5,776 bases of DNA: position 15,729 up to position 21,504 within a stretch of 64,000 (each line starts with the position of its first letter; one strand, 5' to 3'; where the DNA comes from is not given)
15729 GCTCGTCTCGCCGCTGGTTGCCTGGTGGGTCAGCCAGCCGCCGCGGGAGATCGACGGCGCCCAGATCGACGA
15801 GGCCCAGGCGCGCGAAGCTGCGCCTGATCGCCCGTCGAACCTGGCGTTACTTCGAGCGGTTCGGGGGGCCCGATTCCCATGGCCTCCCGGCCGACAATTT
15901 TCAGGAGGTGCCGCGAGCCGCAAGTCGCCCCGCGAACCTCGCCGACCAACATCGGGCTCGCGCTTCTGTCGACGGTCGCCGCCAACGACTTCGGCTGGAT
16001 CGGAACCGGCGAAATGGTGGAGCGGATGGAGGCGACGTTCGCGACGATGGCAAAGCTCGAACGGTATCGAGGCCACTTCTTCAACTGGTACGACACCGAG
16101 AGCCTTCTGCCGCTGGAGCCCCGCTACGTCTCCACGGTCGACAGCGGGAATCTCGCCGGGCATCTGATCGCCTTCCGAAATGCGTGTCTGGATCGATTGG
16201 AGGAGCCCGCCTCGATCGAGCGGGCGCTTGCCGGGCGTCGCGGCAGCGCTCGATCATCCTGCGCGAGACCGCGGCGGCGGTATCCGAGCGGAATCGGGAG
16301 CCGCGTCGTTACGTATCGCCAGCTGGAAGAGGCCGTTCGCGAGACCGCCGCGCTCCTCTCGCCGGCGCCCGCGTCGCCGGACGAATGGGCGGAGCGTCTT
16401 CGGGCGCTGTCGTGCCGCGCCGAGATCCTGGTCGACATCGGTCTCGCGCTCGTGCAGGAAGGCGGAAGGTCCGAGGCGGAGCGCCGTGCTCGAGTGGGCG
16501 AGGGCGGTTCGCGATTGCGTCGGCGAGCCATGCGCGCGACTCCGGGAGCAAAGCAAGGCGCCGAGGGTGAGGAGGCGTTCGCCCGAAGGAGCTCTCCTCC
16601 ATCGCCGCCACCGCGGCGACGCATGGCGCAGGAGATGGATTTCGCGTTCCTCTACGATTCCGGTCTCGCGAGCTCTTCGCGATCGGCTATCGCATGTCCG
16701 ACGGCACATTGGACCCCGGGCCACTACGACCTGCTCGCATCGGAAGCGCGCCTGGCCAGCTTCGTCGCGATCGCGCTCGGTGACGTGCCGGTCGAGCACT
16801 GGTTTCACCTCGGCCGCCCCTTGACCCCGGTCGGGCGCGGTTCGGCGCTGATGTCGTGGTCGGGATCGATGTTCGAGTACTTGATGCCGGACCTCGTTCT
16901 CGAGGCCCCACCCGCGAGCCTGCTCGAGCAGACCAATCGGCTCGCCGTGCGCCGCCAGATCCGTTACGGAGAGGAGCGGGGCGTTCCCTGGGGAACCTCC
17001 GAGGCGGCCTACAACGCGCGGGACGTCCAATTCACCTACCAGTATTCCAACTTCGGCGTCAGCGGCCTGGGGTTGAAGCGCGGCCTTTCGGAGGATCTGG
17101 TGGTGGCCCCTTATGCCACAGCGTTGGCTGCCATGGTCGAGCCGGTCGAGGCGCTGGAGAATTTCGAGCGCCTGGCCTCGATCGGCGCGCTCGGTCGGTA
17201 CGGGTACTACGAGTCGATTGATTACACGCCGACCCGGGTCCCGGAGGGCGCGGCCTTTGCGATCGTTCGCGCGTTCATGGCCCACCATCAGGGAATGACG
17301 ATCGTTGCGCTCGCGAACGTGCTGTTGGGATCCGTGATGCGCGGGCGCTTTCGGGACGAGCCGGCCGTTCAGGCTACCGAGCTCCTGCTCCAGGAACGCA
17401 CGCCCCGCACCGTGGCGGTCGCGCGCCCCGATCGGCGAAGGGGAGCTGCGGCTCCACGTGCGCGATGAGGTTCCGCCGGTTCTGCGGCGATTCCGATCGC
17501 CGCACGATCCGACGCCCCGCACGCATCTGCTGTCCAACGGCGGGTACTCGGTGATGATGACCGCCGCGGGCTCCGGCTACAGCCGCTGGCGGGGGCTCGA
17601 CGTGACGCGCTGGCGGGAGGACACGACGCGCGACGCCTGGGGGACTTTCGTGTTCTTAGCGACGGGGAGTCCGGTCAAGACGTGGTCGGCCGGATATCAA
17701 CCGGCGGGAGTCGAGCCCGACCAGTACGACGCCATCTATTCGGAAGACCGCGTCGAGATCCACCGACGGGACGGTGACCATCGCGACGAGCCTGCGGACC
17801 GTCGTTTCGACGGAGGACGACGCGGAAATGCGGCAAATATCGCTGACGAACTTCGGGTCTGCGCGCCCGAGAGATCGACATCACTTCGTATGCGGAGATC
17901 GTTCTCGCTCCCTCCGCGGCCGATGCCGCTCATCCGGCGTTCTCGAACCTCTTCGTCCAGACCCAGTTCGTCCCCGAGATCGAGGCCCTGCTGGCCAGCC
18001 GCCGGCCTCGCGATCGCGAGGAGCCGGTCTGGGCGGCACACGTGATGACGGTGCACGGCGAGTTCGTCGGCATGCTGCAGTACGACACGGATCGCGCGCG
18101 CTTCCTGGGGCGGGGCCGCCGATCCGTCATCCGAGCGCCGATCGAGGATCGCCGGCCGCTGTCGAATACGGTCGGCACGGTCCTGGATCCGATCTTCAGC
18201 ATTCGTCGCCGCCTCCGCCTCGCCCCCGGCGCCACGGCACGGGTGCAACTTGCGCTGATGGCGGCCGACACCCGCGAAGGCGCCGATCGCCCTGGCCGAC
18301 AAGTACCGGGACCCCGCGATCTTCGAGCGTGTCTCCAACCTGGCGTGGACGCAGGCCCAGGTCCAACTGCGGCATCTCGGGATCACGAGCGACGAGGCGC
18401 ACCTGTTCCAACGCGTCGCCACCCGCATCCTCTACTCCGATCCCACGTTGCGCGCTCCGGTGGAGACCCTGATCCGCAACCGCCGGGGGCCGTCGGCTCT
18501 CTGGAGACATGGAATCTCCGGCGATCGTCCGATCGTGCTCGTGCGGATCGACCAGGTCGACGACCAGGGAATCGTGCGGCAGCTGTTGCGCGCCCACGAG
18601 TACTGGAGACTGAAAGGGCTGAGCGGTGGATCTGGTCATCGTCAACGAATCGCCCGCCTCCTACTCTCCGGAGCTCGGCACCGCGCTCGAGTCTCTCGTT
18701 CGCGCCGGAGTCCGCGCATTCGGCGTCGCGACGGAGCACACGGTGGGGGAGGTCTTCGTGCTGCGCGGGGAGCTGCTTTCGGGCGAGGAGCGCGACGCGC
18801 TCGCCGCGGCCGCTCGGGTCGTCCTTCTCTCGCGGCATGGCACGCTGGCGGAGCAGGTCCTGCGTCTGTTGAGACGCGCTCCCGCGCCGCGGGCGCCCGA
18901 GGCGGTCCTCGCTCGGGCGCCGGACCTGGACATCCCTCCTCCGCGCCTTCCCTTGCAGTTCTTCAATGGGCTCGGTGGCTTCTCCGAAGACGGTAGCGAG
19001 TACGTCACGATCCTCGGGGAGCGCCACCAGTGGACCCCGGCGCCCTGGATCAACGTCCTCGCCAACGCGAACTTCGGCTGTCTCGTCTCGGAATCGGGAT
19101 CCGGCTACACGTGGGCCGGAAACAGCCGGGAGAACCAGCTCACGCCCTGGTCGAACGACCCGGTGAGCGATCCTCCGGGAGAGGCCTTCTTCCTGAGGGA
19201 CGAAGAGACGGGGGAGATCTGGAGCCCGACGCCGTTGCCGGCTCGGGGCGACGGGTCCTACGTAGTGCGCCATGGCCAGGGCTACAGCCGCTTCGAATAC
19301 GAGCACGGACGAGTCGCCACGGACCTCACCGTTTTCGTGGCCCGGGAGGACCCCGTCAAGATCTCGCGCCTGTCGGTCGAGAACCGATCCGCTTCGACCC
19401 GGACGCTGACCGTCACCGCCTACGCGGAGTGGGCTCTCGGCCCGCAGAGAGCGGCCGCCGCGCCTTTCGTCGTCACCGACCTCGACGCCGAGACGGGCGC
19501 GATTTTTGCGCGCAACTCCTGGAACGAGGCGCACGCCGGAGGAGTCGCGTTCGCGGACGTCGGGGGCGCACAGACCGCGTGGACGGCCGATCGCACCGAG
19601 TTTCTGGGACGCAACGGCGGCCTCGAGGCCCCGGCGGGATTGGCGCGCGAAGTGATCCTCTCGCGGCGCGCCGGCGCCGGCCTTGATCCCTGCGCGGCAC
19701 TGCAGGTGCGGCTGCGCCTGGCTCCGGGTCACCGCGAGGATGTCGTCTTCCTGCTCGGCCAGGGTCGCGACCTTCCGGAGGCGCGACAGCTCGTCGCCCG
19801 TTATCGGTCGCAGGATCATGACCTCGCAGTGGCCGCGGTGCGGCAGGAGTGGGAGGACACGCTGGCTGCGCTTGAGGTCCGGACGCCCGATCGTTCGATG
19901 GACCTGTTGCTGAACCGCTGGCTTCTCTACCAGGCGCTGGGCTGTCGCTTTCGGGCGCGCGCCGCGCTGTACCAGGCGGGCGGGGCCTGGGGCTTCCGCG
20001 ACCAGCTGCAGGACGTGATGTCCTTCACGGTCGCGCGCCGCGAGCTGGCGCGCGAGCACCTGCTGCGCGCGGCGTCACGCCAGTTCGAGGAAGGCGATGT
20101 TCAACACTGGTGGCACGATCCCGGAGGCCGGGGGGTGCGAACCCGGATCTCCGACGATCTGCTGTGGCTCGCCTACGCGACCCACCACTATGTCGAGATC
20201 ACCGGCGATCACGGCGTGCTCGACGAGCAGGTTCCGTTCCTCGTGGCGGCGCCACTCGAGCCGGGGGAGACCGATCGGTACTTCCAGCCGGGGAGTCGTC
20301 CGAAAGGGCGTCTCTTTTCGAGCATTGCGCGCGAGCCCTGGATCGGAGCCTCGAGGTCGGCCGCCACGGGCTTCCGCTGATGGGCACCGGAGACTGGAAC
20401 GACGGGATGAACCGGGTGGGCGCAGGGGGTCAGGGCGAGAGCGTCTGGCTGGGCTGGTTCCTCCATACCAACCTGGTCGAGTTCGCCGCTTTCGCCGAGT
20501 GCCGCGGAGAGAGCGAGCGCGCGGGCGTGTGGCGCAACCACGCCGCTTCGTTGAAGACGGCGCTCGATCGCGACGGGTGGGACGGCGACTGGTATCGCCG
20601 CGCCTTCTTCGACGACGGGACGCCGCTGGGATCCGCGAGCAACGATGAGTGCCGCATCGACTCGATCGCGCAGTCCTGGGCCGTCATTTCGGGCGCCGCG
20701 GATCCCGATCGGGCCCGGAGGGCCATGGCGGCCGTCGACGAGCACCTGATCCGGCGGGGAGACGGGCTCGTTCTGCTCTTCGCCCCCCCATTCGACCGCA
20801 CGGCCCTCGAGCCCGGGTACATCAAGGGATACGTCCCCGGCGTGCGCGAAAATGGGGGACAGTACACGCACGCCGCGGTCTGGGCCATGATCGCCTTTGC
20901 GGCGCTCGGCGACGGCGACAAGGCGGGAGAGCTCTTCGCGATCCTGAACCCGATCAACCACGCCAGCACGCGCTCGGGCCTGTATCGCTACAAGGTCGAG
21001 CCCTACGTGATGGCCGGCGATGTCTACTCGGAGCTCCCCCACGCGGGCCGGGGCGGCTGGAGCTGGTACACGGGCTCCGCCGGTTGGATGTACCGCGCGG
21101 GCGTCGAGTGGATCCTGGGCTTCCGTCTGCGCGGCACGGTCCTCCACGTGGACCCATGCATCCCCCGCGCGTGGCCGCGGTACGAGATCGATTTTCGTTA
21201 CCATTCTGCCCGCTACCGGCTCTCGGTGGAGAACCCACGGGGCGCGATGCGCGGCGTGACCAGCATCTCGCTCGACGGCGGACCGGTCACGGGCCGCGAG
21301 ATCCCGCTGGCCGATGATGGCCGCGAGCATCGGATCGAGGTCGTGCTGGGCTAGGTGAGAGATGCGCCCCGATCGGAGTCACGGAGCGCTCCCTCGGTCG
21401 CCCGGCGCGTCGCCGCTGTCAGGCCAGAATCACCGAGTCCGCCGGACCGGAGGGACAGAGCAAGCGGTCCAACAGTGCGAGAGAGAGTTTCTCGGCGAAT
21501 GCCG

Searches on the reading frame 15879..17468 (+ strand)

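Call 34: search_protein_families(library=pfam, proteins=[window:15879-17468:+], max_evalue=0.001)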
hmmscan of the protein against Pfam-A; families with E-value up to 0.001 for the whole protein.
window:15879-17468:+ (529 aa): 1 family
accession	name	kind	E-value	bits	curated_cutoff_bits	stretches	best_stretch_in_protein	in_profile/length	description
PF10091.15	Glycoamylase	-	2e-16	60.7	27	1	282-486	2-213/221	Putative glucoamylase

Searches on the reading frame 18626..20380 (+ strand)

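Call 34: search_protein_families(library=pfam, proteins=[window:18626-20380:+], max_evalue=0.001)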
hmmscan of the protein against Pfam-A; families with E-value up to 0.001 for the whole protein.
window:18626-20380:+ (584 aa): 2 families
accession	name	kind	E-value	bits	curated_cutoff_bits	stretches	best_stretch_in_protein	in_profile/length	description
PF06165.18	GH94_b-supersand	-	4.2e-86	288.9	23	1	138-378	1-251/251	Glycosyl hydrolase 94, supersandwich domain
PF17167.11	Glyco_hydro_94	-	3.3e-28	99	27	1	409-538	2-151/420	Glycosyl hydrolase 94 superfamily, catalytic domain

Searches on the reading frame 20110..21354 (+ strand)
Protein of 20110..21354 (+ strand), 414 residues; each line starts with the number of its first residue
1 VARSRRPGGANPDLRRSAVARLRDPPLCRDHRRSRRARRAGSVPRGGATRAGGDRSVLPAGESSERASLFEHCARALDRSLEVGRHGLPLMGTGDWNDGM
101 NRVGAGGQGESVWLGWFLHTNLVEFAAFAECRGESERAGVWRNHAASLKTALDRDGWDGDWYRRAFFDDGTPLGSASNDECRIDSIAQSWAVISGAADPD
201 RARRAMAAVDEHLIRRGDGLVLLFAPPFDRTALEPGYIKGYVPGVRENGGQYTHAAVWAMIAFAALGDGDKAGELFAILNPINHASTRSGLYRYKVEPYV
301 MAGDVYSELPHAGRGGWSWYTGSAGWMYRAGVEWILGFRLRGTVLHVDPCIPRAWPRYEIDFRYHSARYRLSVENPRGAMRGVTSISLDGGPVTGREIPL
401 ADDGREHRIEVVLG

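Call 34: search_protein_families(library=pfam, proteins=[window:20110-21354:+], max_evalue=0.001)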
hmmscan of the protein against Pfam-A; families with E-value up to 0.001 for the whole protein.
window:20110-21354:+ (414 aa): 2 families
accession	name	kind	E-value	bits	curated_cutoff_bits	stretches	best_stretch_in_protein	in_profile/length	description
PF17167.11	Glyco_hydro_94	-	5.6e-89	299.2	27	1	64-337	154-420/420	Glycosyl hydrolase 94 superfamily, catalytic domain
PF03633.20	Glyco_hydro_65C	-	1.8e-06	28.1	22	1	338-374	1-37/62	Glycosyl hydrolase family 65, C-terminal domain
